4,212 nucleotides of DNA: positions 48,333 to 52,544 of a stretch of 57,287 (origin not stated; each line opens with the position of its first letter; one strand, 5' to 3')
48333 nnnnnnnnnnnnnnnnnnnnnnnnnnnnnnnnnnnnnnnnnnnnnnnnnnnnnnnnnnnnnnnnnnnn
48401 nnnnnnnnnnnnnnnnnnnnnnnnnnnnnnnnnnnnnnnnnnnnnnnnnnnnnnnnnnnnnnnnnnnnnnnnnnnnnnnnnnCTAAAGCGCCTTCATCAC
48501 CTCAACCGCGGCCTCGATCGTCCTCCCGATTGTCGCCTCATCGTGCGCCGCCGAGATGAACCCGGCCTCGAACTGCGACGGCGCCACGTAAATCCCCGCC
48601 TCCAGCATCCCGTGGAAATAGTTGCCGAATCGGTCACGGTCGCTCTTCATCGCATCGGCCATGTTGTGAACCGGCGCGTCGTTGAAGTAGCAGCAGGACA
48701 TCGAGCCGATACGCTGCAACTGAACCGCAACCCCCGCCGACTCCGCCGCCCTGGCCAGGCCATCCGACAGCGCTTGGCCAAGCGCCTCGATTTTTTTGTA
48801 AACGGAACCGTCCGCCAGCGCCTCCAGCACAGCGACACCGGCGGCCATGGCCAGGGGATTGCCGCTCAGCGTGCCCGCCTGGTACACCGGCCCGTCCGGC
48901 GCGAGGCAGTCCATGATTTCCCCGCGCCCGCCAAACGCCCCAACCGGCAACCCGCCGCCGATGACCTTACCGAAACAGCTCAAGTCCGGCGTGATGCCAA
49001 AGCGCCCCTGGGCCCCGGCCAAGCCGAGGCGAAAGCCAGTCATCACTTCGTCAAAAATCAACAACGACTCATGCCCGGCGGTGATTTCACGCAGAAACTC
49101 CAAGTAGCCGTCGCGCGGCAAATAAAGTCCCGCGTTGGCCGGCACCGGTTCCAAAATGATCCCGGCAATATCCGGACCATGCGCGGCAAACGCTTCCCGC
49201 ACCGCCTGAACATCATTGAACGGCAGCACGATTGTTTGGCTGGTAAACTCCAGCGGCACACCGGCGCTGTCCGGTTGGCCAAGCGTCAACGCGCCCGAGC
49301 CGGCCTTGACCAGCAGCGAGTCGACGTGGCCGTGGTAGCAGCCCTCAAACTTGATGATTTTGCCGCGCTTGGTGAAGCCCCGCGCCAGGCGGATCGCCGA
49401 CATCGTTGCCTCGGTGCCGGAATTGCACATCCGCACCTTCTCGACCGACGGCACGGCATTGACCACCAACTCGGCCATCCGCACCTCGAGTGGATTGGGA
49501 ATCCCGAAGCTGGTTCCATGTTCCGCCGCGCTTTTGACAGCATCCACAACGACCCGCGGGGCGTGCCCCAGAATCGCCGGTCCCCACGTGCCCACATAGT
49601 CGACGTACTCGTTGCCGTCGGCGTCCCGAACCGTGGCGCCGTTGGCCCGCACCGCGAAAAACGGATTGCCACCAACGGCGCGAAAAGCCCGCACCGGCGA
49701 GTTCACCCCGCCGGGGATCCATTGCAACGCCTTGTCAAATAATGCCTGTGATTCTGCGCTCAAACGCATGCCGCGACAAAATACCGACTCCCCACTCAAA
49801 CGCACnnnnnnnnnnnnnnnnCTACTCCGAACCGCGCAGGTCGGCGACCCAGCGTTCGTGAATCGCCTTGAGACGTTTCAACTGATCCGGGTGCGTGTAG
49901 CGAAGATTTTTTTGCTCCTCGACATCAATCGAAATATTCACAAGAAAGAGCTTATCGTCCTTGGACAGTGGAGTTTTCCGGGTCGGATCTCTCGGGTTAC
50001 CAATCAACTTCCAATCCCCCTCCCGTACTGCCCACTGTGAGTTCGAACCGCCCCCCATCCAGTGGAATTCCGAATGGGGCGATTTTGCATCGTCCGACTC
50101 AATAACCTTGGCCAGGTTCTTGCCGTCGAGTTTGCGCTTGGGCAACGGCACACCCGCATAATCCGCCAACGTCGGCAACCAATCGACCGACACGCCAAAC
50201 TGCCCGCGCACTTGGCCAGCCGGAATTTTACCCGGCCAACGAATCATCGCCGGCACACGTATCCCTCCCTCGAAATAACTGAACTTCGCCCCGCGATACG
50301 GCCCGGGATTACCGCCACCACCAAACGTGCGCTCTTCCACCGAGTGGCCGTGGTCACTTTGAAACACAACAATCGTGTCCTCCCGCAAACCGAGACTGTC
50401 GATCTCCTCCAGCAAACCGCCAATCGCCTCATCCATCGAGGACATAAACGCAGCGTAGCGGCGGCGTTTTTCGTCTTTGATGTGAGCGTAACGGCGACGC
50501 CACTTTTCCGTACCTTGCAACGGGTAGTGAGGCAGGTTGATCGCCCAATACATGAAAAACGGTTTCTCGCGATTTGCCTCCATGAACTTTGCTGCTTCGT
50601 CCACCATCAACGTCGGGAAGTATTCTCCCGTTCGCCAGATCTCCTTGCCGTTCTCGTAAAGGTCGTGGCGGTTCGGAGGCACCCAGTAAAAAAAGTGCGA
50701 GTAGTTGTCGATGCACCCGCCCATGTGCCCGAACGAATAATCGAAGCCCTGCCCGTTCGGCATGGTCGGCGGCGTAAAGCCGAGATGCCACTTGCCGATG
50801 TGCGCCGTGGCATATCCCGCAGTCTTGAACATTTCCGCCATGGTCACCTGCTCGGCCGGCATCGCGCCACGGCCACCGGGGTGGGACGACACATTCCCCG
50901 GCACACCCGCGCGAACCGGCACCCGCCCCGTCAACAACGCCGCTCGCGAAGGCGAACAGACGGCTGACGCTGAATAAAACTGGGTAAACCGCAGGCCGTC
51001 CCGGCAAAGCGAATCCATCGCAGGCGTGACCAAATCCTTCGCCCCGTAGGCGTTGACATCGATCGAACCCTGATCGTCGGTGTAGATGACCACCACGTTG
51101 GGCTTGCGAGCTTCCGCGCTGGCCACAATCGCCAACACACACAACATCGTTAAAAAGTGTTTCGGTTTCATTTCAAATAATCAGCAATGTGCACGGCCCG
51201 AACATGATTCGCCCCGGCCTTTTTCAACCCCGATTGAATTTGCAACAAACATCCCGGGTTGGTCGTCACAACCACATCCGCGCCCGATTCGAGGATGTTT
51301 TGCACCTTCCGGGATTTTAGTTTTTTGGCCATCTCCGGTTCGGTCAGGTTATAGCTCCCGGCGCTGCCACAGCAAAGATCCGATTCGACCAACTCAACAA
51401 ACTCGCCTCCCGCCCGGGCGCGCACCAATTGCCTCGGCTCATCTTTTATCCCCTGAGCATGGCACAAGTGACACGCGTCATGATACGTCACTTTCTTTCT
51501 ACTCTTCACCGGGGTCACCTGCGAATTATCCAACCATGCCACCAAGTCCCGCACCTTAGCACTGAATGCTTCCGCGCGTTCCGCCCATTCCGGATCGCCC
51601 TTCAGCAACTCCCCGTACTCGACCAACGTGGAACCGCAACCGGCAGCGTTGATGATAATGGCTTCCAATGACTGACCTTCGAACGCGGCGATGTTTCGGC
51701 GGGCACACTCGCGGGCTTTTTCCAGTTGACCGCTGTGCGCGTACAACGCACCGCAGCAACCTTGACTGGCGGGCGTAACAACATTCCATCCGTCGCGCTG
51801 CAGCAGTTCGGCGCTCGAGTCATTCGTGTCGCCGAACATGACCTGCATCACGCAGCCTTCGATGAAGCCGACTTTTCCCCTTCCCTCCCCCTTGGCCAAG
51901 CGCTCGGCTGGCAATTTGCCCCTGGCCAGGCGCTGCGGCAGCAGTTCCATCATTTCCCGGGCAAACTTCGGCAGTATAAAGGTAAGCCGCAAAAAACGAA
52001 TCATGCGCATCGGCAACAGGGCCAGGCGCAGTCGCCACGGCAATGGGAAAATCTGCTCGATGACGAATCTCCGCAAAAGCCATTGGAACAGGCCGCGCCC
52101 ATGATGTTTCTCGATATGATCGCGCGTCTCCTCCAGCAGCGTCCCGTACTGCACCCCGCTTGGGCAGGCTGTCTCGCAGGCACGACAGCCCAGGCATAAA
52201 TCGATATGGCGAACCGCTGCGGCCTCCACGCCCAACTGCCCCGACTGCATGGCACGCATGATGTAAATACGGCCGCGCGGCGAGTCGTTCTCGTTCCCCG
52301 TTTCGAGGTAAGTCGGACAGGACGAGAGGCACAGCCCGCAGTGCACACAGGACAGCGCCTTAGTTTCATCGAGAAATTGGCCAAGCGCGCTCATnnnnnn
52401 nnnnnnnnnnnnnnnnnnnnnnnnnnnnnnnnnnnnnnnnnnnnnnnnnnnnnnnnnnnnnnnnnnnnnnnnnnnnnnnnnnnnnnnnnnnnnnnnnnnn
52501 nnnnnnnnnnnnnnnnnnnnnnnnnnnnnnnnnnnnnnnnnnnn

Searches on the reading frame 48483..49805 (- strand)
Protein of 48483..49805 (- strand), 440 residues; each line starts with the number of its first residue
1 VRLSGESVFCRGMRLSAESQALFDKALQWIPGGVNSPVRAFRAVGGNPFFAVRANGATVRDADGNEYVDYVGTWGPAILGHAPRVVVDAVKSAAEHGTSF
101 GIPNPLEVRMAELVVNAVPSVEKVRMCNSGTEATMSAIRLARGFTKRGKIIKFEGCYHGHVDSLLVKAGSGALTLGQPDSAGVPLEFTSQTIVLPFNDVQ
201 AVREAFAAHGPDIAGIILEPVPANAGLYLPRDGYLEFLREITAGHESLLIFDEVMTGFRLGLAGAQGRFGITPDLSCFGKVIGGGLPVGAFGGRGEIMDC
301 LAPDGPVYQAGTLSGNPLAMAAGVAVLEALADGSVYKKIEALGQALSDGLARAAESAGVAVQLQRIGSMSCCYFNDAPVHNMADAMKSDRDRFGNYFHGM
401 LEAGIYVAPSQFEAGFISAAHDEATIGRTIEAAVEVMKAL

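Call 13: search_protein_families(library=pfam, proteins=[window:48483-49805:-], max_evalue=0.001)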
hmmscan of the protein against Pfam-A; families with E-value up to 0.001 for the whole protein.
window:48483-49805:- (440 aa): 1 family
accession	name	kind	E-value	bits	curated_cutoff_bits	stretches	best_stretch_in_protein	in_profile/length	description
PF00202.27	Aminotran_3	-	5.4e-75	253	30.5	1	48-409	10-373/403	Aminotransferase class-III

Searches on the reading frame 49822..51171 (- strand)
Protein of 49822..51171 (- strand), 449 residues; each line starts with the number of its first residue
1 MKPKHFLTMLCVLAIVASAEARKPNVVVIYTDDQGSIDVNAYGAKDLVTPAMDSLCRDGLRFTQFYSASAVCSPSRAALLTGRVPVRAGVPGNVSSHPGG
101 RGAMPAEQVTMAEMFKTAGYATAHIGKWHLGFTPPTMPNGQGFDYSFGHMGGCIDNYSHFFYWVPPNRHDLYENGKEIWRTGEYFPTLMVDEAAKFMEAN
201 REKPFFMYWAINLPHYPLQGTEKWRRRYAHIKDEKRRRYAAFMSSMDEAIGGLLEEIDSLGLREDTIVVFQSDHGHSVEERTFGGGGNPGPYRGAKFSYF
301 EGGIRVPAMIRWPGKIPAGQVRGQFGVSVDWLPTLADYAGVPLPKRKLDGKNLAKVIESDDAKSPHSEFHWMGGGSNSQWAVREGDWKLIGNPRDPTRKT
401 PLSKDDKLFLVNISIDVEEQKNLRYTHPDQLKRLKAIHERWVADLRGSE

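Call 14: search_protein_families(library=pfam, proteins=[window:49822-51171:-], max_evalue=0.001)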
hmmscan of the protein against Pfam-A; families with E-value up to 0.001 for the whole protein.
window:49822-51171:- (449 aa): 4 families
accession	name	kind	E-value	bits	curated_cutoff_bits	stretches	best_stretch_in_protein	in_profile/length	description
PF00884.28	Sulfatase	-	7.3e-66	222.9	25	1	24-341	1-301/301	Sulfatase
PF16347.10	SGSH_C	-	5.3e-09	36.8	29.3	1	300-390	12-107/154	N-sulphoglucosamine sulphohydrolase, C-terminal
PF01663.27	Phosphodiest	-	5.9e-07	29.8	23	1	48-277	19-222/342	Type I phosphodiesterase / nucleotide pyrophosphatase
PF02995.22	DUF229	-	0.00033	19.9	25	1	189-279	277-346/496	Protein of unknown function (DUF229)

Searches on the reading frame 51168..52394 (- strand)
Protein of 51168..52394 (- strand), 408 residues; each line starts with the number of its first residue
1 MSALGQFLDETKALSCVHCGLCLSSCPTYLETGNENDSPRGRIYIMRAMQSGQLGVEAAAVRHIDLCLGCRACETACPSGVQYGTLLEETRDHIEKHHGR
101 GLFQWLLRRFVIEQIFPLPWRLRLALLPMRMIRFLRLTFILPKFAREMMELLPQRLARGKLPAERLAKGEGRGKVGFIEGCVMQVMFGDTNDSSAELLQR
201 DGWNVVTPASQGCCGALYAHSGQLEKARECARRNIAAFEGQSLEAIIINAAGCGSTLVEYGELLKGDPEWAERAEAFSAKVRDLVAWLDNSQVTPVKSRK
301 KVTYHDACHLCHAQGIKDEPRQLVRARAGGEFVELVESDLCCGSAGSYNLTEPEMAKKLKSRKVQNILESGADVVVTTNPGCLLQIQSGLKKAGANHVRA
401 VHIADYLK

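Call 14: search_protein_families(library=pfam, proteins=[window:51168-52394:-], max_evalue=0.001)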
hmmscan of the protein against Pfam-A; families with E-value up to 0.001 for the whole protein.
window:51168-52394:- (408 aa): 12 families
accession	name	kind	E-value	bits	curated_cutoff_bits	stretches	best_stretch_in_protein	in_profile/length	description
PF02754.22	CCG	-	3e-33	114.2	20.6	2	302-387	1-85/85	Cysteine-rich domain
PF13183.11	Fer4_8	-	2.5e-13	50.8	27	1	13-81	2-68/68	4Fe-4S dicluster domain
PF13534.11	Fer4_17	-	9.4e-12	45.7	22.2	1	15-81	1-60/61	4Fe-4S dicluster domain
PF12838.12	Fer4_7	-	7.9e-10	39.5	27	1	15-81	1-52/52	4Fe-4S dicluster domain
PF13237.11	Fer4_10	-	8.5e-08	32.5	25.5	1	62-89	4-33/53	4Fe-4S dicluster domain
PF00037.32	Fer4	-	3.8e-07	30.1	21.1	1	65-81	6-22/24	4Fe-4S binding domain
PF13187.11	Fer4_9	-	2.7e-06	27.7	27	1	16-80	2-50/52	4Fe-4S dicluster domain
PF13484.11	Fer4_16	-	2.8e-06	28.5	30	1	16-79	2-65/66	4Fe-4S double cluster binding domain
PF12837.12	Fer4_6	-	9.7e-06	25.7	25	1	65-81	7-23/24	4Fe-4S binding domain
PF12800.12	Fer4_4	-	1.1e-05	25.8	24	0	65-80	2-17/17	4Fe-4S binding domain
PF12797.12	Fer4_2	-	1.4e-05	25.1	24.5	0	65-79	8-22/22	4Fe-4S binding domain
PF14697.11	Fer4_21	-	0.00042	20.8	35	0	15-28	40-53/59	4Fe-4S dicluster domain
